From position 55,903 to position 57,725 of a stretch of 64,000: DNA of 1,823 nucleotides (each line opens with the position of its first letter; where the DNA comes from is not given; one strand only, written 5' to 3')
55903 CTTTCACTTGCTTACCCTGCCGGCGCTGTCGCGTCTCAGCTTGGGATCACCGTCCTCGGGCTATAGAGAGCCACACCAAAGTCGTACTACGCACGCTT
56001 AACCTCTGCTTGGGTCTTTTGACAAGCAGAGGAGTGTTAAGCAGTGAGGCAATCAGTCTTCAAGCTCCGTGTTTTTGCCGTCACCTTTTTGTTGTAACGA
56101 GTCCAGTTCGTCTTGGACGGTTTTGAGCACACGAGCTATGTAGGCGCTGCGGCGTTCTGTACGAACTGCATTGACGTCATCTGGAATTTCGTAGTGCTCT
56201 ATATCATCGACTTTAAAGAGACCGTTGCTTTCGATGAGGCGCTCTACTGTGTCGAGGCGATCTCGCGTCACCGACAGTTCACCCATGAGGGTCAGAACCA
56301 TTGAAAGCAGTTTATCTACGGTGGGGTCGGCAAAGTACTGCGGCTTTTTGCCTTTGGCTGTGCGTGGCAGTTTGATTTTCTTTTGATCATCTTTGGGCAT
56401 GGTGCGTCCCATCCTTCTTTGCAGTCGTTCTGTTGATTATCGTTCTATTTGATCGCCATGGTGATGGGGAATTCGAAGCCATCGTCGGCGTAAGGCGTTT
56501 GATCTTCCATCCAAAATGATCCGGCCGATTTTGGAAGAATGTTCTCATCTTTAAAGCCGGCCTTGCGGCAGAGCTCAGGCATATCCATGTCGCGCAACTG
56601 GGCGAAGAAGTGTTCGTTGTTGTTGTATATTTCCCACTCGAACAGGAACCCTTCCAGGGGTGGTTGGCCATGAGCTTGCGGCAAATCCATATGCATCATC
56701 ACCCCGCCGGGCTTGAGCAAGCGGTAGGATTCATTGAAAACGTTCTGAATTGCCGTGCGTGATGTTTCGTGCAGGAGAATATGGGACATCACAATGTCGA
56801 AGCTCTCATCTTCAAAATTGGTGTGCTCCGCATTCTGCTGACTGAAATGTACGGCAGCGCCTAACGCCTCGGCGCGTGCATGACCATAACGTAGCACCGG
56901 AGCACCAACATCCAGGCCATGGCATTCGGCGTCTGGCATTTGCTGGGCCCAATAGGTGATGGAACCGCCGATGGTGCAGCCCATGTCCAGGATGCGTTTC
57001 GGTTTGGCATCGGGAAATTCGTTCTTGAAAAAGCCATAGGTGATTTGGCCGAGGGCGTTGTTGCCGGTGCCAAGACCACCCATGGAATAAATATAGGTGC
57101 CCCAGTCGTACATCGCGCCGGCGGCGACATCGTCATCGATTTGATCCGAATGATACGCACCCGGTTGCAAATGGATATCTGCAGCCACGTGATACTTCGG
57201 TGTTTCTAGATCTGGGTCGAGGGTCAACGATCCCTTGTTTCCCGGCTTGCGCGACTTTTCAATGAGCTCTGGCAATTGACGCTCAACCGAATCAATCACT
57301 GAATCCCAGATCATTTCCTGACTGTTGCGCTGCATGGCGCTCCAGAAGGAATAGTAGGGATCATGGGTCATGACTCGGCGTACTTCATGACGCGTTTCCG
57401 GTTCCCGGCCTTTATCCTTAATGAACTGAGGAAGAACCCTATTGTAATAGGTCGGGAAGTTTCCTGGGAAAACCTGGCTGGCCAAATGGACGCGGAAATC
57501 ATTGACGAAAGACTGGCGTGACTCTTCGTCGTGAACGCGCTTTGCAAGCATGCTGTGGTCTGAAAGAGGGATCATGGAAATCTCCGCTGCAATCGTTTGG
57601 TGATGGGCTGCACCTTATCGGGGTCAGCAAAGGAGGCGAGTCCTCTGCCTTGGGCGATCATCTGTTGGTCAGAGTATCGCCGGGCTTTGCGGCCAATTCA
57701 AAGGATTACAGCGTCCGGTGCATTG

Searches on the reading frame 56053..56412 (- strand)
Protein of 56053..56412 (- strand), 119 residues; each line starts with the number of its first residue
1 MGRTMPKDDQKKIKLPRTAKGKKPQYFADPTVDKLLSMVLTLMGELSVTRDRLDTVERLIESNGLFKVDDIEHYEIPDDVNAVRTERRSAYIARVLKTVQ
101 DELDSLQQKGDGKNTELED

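Call 4: search_protein_families(library=pfam, proteins=[window:56053-56412:-], max_evalue=1)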
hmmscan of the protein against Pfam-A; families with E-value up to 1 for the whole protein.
window:56053-56412:- (119 aa): 1 family
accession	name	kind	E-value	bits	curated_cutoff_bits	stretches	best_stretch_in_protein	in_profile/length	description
PF14615.11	Rsa3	-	0.046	13.7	27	1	88-117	2-31/46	Ribosome-assembly protein 3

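Call 5: search_protein_families(library=ncbifam, proteins=[window:56053-56412:-], max_evalue=1)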
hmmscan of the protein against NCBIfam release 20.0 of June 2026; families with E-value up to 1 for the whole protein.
window:56053-56412:- (119 aa): 0 families

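Call 6: find_homologous_proteins(query=A1, max_evalue=0.001)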
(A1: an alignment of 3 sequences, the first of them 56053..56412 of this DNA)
Query A1 (3 sequences) (119 aa, profile of the alignment): 1296 proteins with E <= 0.001 among 1666 candidates; the best 120 are listed.
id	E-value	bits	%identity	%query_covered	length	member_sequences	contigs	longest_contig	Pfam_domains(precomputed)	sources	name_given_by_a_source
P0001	1.5e-52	195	94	100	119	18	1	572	-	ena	-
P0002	6.1e-51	189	89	100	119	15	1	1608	-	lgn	-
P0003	9.9e-51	189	39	79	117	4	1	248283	-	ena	-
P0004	1.3e-50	188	40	87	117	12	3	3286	-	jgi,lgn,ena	jgi:hypothetical protein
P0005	1.5e-50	188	87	97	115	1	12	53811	-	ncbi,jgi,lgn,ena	jgi:hypothetical protein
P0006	1.7e-50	188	38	87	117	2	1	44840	-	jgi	-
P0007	2.0e-50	188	39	79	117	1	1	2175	-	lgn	-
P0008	2.7e-50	187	87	97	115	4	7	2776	-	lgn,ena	-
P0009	3.8e-50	187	90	97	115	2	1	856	-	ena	-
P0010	3.9e-50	187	37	79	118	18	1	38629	-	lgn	-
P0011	5.3e-50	186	40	79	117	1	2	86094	-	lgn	-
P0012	7.2e-50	186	90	95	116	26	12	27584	-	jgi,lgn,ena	jgi:hypothetical protein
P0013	7.7e-50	186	88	97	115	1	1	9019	-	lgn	-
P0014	9.2e-50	186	38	82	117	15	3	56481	-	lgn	-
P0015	1.3e-49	185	87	97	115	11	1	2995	-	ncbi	-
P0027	4.6e-46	174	49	72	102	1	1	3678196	-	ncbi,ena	-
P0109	1.1e-38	150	46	76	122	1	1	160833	-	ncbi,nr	ncbi:MAG: hypothetical protein SFV19_11955 [Rhodospirillaceae bacterium]|nr:hypothetical protein [Rh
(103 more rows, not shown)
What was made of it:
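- Checked: This is far beyond chance: 1296 database homologues (call 6), and orthologue comparisons with pN 0.015-0.24 against pS 0.64-1.0.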

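Call 9: search_solved_structures(query=A1, max_evalue=10)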
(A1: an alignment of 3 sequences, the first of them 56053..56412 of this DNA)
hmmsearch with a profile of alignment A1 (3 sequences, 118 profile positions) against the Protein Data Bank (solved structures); distinct sequences matched with E-value up to 10: 1.
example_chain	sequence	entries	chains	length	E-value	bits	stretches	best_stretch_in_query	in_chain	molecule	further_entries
7ji4_A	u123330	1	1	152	0.11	15.9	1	4-34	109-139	KdpD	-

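Call 10: find_encoding_contigs(protein=P0027, flank=10000, max_places=3)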
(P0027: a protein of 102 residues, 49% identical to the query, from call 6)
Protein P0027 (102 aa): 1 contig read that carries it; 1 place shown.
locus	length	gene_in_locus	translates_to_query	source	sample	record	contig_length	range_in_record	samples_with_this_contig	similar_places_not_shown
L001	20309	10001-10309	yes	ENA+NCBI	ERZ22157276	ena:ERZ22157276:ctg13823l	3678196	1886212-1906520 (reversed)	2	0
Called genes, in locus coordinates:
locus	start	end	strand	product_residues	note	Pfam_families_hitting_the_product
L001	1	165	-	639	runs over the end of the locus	PF02538:Hydantoinase_B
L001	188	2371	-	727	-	-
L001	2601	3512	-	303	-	PF00682:HMGL-like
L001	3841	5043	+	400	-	PF02515:CoA_transf_3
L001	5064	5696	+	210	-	PF00857:Isochorismatase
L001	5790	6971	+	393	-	PF13489:Methyltransf_23, PF01209:Ubie_methyltran, PF05175:MTS (weak), PF08241:Methyltransf_11, PF08242:Methyltransf_12, PF13649:Methyltransf_25, PF13847:Methyltransf_31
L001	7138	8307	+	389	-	PF01494:FAD_binding_3, PF03486:HI0933_like (weak), PF13450:NAD_binding_8 (weak)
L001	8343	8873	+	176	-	PF00903:Glyoxalase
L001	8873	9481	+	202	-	-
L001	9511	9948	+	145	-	-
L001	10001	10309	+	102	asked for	-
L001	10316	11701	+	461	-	PF03972:MmgE_PrpD_N, PF19305:MmgE_PrpD_C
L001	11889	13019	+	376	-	PF01209:Ubie_methyltran, PF05175:MTS, PF13489:Methyltransf_23 (weak), PF08241:Methyltransf_11, PF08242:Methyltransf_12, PF13649:Methyltransf_25, PF13847:Methyltransf_31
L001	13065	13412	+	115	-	-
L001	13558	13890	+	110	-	PF00072:Response_reg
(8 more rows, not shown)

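Call 11: find_encoding_contigs(protein=P0109, flank=10000, max_places=3)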
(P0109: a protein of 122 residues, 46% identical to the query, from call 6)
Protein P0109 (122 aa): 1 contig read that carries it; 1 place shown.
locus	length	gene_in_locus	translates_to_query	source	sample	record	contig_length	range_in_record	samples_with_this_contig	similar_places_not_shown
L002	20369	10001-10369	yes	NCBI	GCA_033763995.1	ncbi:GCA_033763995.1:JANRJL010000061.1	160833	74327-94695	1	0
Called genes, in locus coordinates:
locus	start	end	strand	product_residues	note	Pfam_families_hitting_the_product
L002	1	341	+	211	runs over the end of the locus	PF00440:TetR_N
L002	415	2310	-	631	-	PF02538:Hydantoinase_B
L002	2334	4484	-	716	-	PF05378:Hydant_A_N, PF01968:Hydantoinase_A, PF19278:Hydant_A_C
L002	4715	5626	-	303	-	PF00682:HMGL-like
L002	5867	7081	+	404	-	PF02515:CoA_transf_3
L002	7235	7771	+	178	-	-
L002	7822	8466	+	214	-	PF00857:Isochorismatase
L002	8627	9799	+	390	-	PF00890:FAD_binding_2 (weak), PF01266:DAO (weak), PF01494:FAD_binding_3, PF01593:Amino_oxidase (faint), PF07992:Pyr_redox_2 (faint), PF13450:NAD_binding_8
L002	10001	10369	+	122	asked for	-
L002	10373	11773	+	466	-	PF03972:MmgE_PrpD_N, PF19305:MmgE_PrpD_C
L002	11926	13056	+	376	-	PF05175:MTS (weak), PF01209:Ubie_methyltran, PF13489:Methyltransf_23, PF08241:Methyltransf_11, PF08242:Methyltransf_12, PF13649:Methyltransf_25, PF13847:Methyltransf_31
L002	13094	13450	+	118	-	-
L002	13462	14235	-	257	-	PF13230:GATase_4, PF13522:GATase_6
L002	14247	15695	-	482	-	PF02386:TrkH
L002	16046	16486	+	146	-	PF13279:4HBT_2, PF03061:4HBT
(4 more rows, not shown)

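Call 65: search_protein_families(library=padloc, proteins=[window:56053-56412:-], max_evalue=0.01)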
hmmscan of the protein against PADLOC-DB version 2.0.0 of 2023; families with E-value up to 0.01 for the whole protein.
window:56053-56412:- (119 aa): 0 families

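Call 66: search_protein_families(library=phrogs, proteins=[window:56053-56412:-], max_evalue=0.01)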
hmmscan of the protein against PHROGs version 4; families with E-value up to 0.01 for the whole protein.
window:56053-56412:- (119 aa): 0 families

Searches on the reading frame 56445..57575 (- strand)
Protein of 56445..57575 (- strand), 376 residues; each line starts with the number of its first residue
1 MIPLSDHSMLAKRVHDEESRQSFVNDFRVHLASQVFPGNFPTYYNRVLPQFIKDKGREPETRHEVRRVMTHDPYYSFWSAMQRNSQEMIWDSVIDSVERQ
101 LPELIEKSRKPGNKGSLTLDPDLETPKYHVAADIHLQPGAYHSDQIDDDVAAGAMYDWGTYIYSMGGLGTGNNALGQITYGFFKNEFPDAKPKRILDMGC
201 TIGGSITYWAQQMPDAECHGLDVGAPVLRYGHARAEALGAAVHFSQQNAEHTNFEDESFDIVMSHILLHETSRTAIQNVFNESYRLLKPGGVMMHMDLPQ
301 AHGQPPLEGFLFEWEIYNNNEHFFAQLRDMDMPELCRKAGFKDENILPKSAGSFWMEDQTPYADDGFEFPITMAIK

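Call 4: search_protein_families(library=pfam, proteins=[window:56445-57575:-], max_evalue=1)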
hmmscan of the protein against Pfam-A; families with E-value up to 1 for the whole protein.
window:56445-57575:- (376 aa): 13 families
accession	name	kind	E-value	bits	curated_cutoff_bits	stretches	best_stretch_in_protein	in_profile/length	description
PF13649.12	Methyltransf_25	-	2.6e-19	70.1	27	1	195-291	1-97/97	Methyltransferase domain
PF08241.18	Methyltransf_11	-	9.4e-17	61.9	21.2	1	196-293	1-93/95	Methyltransferase domain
PF13847.12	Methyltransf_31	-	4.5e-15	56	27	1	193-296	5-110/145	Methyltransferase domain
PF08242.18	Methyltransf_12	-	2.3e-11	44.7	30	1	196-292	1-97/98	Methyltransferase domain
PF01209.24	Ubie_methyltran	-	1.6e-09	37.9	20.1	1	189-300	45-156/233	ubiE/COQ5 methyltransferase family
PF05175.20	MTS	-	1.4e-07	31.7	23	1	185-323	25-166/170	Methyltransferase small domain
PF13489.12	Methyltransf_23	-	1.2e-06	28.9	27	1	189-342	20-160/164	Methyltransferase domain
PF02353.26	CMAS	-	0.00011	22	27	1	193-295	64-164/273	Mycolic acid cyclopropane synthetase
PF07021.18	MetW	-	0.0052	16.9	21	1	193-286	15-101/193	Methionine biosynthesis protein MetW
PF02390.23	Methyltransf_4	-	0.011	15.7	24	1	195-249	5-60/173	Putative methyltransferase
PF01728.25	FtsJ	-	0.026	14.9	24.1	1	191-266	21-99/181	FtsJ-like methyltransferase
PF06080.18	DUF938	-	0.047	13.9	27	1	187-294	22-136/202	Protein of unknown function (DUF938)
PF20922.3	Anamorsin_N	-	0.063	13.4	27.1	1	251-293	44-85/163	Anamorsin, N-terminal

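Call 5: search_protein_families(library=ncbifam, proteins=[window:56445-57575:-], max_evalue=1)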
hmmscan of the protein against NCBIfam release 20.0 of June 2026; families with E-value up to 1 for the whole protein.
window:56445-57575:- (376 aa): 47 families (the best 25 are shown)
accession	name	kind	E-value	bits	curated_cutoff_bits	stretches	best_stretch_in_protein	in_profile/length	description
TIGR01934.1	MenG_MenH_UbiE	subfamily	7.7e-13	48.3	158.35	1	189-301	37-147/223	ubiquinone/menaquinone biosynthesis methyltransferase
NF043040.1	corrin_prot_MT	hypoth_equivalog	9.3e-13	48.1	180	1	191-297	41-149/216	corrinoid protein-associated methyltransferase CpaM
NF045667.1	MTase_DVU1556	equivalog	1.1e-11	44.7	155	1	191-305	22-129/213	DVU_1556 family methyltransferase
NF045823.1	PthPhpthDimycoMt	equivalog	2.6e-11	43.2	300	1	189-302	64-173/256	phthiotriol/phenolphthiotriol dimycocerosates methyltransferase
TIGR02072.1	BioC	equivalog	3.7e-11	43.3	184.95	1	189-296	32-133/244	malonyl-ACP O-methyltransferase BioC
NF001244.0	PRK00216.1-5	equivalog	5.1e-11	42.3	216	1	190-306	47-163/236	bifunctional demethylmenaquinone methyltransferase/2-methoxy-6-polyprenyl-1,4-benzoquinol methylase UbiE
NF045825.1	FAmtase_mtf2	equivalog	2.1e-10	40.3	400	1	189-303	56-166/248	fatty-acid O-methyltransferase Mtf2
NF045649.1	2X_seleno_MduS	exception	3.5e-09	36.1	380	1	188-294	38-146/338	methyltransferase domain-containing selenoprotein MduS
NF038261.1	rhodoquin_RquA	equivalog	3.8e-09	36.6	175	1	192-328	50-184/218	rhodoquinone biosynthesis methyltransferase RquA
NF047649.1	MTase_UXPK_star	exception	4e-09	35.9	460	1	194-298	80-184/283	methyltransferase/UXPK-star double selenoprotein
NF041537.1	ArsM_AhpD_UU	exception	4.6e-09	35.5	510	1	193-299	78-184/345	arsenite methyltransferase/AhpD domain selenoprotein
NF041536.1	ArsM_DUF2284_UU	exception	8.6e-09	34.2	575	1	192-297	77-182/459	arsenite methyltransferase/DUF2284 domain selenoprotein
NF052510.1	methyltran_MpqE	exception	3.3e-08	33.2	335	1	190-300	45-156/234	methyl-plastoquinone biosynthesis methyltransferase MpqE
NF007610.0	PRK10258.1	equivalog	1.4e-07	31.1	342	1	187-300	38-143/251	malonyl-ACP O-methyltransferase BioC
NF001240.0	PRK00216.1-1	equivalog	6e-07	28.8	378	1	193-299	65-172/251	bifunctional demethylmenaquinone methyltransferase/2-methoxy-6-polyprenyl-1,4-benzoquinol methylase UbiE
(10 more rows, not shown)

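Call 42: find_homologous_proteins(query=A4, max_evalue=1e-10)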
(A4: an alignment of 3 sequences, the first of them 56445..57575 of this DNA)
Query A4 (3 sequences) (376 aa, profile of the alignment): 4229 proteins with E <= 1e-10 among 7618 candidates; the best 120 are listed.
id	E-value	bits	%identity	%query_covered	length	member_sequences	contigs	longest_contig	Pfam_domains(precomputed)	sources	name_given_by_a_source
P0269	3.6e-223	759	44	92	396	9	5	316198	PF13847.13,PF13489.13,PF05175.21,PF13649.13,PF01209.25,PF08241.19,PF08242.19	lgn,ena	-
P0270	7.9e-217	738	43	93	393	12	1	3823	PF13847.13,PF13489.13,PF05175.21,PF13649.13,PF01209.25,PF08241.19,PF08242.19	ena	-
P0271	1.0e-216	737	41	93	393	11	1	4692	PF13847.13,PF13489.13,PF05175.21,PF13649.13,PF01209.25,PF08241.19,PF08242.19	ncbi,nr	ncbi:MAG: class I SAM-dependent methyltransferase [Rhodospirillaceae bacterium]|nr:class I SAM-depen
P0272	4.4e-214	729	42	91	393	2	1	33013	PF13847.13,PF13489.13,PF05175.21,PF13649.13,PF01209.25,PF08241.19,PF08242.19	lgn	-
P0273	7.3e-214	728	43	94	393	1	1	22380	PF13847.13,PF13489.13,PF05175.21,PF13649.13,PF01209.25,PF08241.19,PF08242.19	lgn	-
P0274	1.2e-213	727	45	90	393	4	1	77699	PF13847.13,PF13489.13,PF05175.21,PF13649.13,PF01209.25,PF08241.19,PF08242.19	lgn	-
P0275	3.5e-213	726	42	94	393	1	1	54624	PF13847.13,PF13489.13,PF05175.21,PF13649.13,PF01209.25,PF08241.19,PF08242.19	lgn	-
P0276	1.6e-212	723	45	92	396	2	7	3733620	PF13847.13,PF13489.13,PF05175.21,PF13649.13,PF01209.25,PF08241.19,PF08242.19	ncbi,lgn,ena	-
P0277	8.9e-212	721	45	89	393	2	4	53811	PF13847.13,PF13489.13,PF05175.21,PF13649.13,PF01209.25,PF08241.19,PF08242.19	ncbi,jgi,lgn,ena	jgi:SAM-dependent methyltransferase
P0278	4.5e-211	719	44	92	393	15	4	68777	PF13847.13,PF13489.13,PF02353.27,PF05175.21,PF13649.13,PF01209.25,PF08241.19,PF08242.19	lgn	-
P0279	1.8e-210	717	43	92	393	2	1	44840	PF13847.13,PF13489.13,PF13649.13,PF01209.25,PF08241.19,PF08242.19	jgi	-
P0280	2.1e-206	703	42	93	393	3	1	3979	PF13847.13,PF13489.13,PF05175.21,PF13649.13,PF01209.25,PF08241.19,PF08242.19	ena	-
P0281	3.4e-206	703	43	93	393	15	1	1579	PF13847.13,PF13489.13,PF05175.21,PF13649.13,PF01209.25,PF08241.19,PF08242.19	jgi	jgi:ubiquinone/menaquinone biosynthesis C-methylase UbiE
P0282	6.4e-204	695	44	92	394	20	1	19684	PF13847.13,PF13489.13,PF02353.27,PF05175.21,PF13649.13,PF00891.25,PF01209.25,PF08241.19,PF08242.19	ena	-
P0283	1.9e-201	687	41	93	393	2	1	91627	PF13847.13,PF13489.13,PF13649.13,PF01209.25,PF08241.19,PF08242.19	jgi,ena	-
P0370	3.9e-156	538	36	91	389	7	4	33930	PF13847.13,PF13489.13,PF13649.13,PF01209.25,PF08241.19,PF08242.19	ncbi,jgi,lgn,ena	-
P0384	1.0e-151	523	53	92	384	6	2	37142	PF13847.13,PF13489.13,PF05175.21,PF13649.13,PF01209.25,PF08241.19,PF08242.19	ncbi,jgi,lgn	ncbi:MAG: class I SAM-dependent methyltransferase [Thermodesulfobacteriota bacterium]|jgi:ubiquinone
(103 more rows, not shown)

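Call 53: predict_structure(alignment_id=A6)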
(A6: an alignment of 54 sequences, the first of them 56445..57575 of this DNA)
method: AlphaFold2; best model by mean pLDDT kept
length: 376 residues; sequences in the alignment: 54
mean_pLDDT: 88.6   pTM: 0.88
mean pLDDT of the five models: 88.6, 88.0, 87.5, 87.2, 87.2
residues with pLDDT >= 90: 245; 70-90: 104; 50-70: 16; < 50: 11
segments of 3 or more residues with pLDDT < 50: 356-365
pLDDT, mean of each block of 10 residues (from residue 1): 88 94 92 94 97 97 92 94 91 94 93 90 83 71 81 92 85 90 94 93 92 97 93 95 95 97 88 89 98 87 83 79 75 95 93 53 60 96
secondary structure, 60 per line:
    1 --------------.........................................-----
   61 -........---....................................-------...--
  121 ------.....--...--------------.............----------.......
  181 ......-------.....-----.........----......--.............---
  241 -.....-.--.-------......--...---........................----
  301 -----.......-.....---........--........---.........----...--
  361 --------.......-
elements in order: H15-55 H62-69 H73-108 E116-118 H127-131 H151-163 H174-186 E194-198 H204-212 E217-222 H225-237 E242-246 E259-264 H273-286 E287-296 H306-312 H314-318 H322-329 H332-339 E346-351 E369-375
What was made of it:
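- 56445..57575 (-): MT1, a class I SAM-dependent methyltransferase (376 aa) with an N-terminal long helical hairpin. It lies upstream of s1. The AF2 model has pLDDT 88.6, with helices 15-55 and 73-108 followed by a Rossmann core (call 53).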

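Call 56: fold_search(model_id=the predicted structure, library=pdb)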
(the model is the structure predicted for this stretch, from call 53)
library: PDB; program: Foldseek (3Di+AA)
matches with E <= 10: 1962; with E <= 0.001: 1107
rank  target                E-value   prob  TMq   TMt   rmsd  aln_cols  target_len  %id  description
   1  5f8e_A                7.5e-11  1.00  0.40  0.42  18.7       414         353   15  Rv2258c-SAH (released 2016-06-29)
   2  5f8f_B                1.0e-10  1.00  0.43  0.45  19.4       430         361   13  Rv2258c-SFG (released 2016-06-29)
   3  5f8c_A                1.3e-10  1.00  0.42  0.44  17.8       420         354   14  Rv2258c-unbound (released 2016-06-29)
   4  5f8c_B                2.5e-10  1.00  0.44  0.45  19.4       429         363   13  Rv2258c-unbound (released 2016-06-29)
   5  5f8e_C                4.5e-10  1.00  0.40  0.42  18.2       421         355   14  Rv2258c-SAH (released 2016-06-29)
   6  5wp5_B                5.6e-10  1.00  0.37  0.31   6.7       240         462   21  Arabidopsis thaliana phosphoethanolamine N-methyltransferase 2 (AtPMT2) in complex with SAH (released 2017-11-15)
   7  5wp4                  6.5e-10  1.00  0.41  0.33   6.6       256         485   19  Arabidopsis thaliana phosphoethanolamine N-methyltransferase 1 (AtPMT1, XIOPTL) in complex with SAH and phosphocholine (released 2017-11-15)
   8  4iv0_A                1.3e-09  1.00  0.41  0.56   6.5       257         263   16  Crystal structure of N-methyl transferase from Plasmodium vivax complexed with S-adenosyl methionine and phosphate (released 2014-02-19)
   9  5f8e_B                1.4e-09  1.00  0.40  0.42  17.8       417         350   13  Rv2258c-SAH (released 2016-06-29)
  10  4kri_B                1.8e-09  1.00  0.41  0.37   6.7       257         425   19  Haemonchus contortus Phospholethanolamine N-methyltransferase 2 in complex with phosphomonomethylethanolamine and S-ad (released 2013-09-25)
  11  6d6y                  1.8e-09  1.00  0.39  0.30  16.2       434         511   14  AprA Methyltransferase 2 - GNAT didomain in complex with SAH (released 2018-05-09)
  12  7wdq_A                2.7e-09  1.00  0.43  0.48  15.7       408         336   12  DsyB in complex with SAM (released 2022-06-01)
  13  3dtn_A                2.9e-09  1.00  0.36  0.59   6.9       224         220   19  Crystal structure of putative Methyltransferase-MM_2633 from Methanosarcina mazei . (released 2008-09-09)
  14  4obw_B                3.0e-09  1.00  0.43  0.65   4.7       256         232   18  crystal structure of yeast Coq5 in the SAM bound form (released 2014-08-06)
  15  5wp5_A                3.2e-09  1.00  0.38  0.32   6.8       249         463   20  Arabidopsis thaliana phosphoethanolamine N-methyltransferase 2 (AtPMT2) in complex with SAH (released 2017-11-15)
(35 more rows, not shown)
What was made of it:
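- On Class I SAM-dependent methyltransferases (for MT1-3, the partners): The AF2 core fold has pLDDT above 90, and 1107 Foldseek methyltransferase matches have E <= 0.001 (calls 53, 56).
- Closest known: Trm112. Different: The methyltransferases here resemble small-molecule enzymes and sit in metabolic clusters (call 56).
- Closest known: N-terminal dimerisation/lid domain of family-2 O-methyltransferases. Same: Its N-terminal helical hairpin occupies the place of their helical dimerisation domain (call 56).
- The methyltransferase model shows an N-terminal helical hairpin (call 53), and its PDB neighbours are small-molecule methyltransferases (call 56). The structural neighbours are small-molecule methyltransferases (call 56).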

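Call 57: find_encoding_contigs(protein=P0384, flank=8000, max_places=2)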
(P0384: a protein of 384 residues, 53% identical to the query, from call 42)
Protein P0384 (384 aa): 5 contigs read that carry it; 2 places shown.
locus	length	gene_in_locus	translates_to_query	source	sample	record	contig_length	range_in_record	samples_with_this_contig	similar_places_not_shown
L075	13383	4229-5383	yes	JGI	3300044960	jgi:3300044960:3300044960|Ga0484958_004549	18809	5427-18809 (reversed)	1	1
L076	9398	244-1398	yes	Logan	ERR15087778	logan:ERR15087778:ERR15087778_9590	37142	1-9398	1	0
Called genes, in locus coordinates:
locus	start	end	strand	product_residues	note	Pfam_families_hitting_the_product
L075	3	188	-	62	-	?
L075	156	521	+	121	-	-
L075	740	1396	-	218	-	-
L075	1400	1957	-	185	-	PF13302:Acetyltransf_3, PF00583:Acetyltransf_1, PF13508:Acetyltransf_7 (weak)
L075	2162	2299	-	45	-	-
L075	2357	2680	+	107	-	PF03683:UPF0175, PF24001:DUF7317 (weak)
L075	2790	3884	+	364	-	-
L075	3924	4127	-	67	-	-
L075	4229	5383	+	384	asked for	PF01209:Ubie_methyltran, PF05175:MTS, PF13489:Methyltransf_23, PF13847:Methyltransf_31, PF08241:Methyltransf_11, PF08242:Methyltransf_12, PF13649:Methyltransf_25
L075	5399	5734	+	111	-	-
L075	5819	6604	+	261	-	PF00106:adh_short, PF01370:Epimerase (weak), PF08659:KR (faint), PF13561:adh_short_C2, PF23441:SDR (weak)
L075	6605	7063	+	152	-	-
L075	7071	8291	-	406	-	PF00291:PALP, PF01842:ACT, PF13291:ACT_4 (weak), PF22629:ACT_AHAS_ss (weak)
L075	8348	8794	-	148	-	PF02308:MgtC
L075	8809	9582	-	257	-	-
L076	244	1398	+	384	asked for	PF01209:Ubie_methyltran, PF05175:MTS, PF13489:Methyltransf_23, PF13847:Methyltransf_31, PF08241:Methyltransf_11, PF08242:Methyltransf_12, PF13649:Methyltransf_25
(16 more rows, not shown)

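Call 58: find_encoding_contigs(protein=P0370, flank=8000, max_places=2)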
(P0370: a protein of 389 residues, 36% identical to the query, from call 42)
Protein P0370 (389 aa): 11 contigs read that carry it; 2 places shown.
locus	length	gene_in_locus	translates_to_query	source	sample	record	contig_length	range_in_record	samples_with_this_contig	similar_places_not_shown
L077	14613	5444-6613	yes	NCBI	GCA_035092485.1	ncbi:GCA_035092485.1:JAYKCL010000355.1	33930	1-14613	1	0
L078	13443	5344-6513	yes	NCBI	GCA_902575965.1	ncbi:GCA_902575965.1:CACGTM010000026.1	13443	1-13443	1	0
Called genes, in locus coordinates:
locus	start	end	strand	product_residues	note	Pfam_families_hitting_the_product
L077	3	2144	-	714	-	?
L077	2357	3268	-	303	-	PF00682:HMGL-like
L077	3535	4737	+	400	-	PF02515:CoA_transf_3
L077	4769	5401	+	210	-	PF00857:Isochorismatase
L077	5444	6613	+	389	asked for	PF01209:Ubie_methyltran, PF13489:Methyltransf_23, PF08241:Methyltransf_11, PF08242:Methyltransf_12, PF13649:Methyltransf_25, PF13847:Methyltransf_31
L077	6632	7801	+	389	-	PF01494:FAD_binding_3, PF13450:NAD_binding_8 (weak)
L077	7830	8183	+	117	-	-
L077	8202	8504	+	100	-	-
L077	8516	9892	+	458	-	PF03972:MmgE_PrpD_N, PF19305:MmgE_PrpD_C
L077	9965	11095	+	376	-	PF01209:Ubie_methyltran, PF05175:MTS, PF08241:Methyltransf_11, PF08242:Methyltransf_12, PF13649:Methyltransf_25, PF13847:Methyltransf_31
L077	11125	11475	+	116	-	-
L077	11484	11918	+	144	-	PF13279:4HBT_2, PF03061:4HBT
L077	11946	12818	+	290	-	PF13714:PEP_mutase, PF00463:ICL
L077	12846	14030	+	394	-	PF08028:Acyl-CoA_dh_2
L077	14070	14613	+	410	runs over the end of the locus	PF08028:Acyl-CoA_dh_2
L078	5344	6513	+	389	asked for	PF01209:Ubie_methyltran, PF13489:Methyltransf_23, PF08241:Methyltransf_11, PF08242:Methyltransf_12, PF13649:Methyltransf_25, PF13847:Methyltransf_31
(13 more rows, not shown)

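Call 65: search_protein_families(library=padloc, proteins=[window:56445-57575:-], max_evalue=0.01)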
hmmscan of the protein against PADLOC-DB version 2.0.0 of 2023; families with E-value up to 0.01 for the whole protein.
window:56445-57575:- (376 aa): 1 family
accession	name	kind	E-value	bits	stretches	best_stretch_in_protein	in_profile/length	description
PDLC04134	mad2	-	5.9e-15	53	1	170-294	270-393/492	mads_2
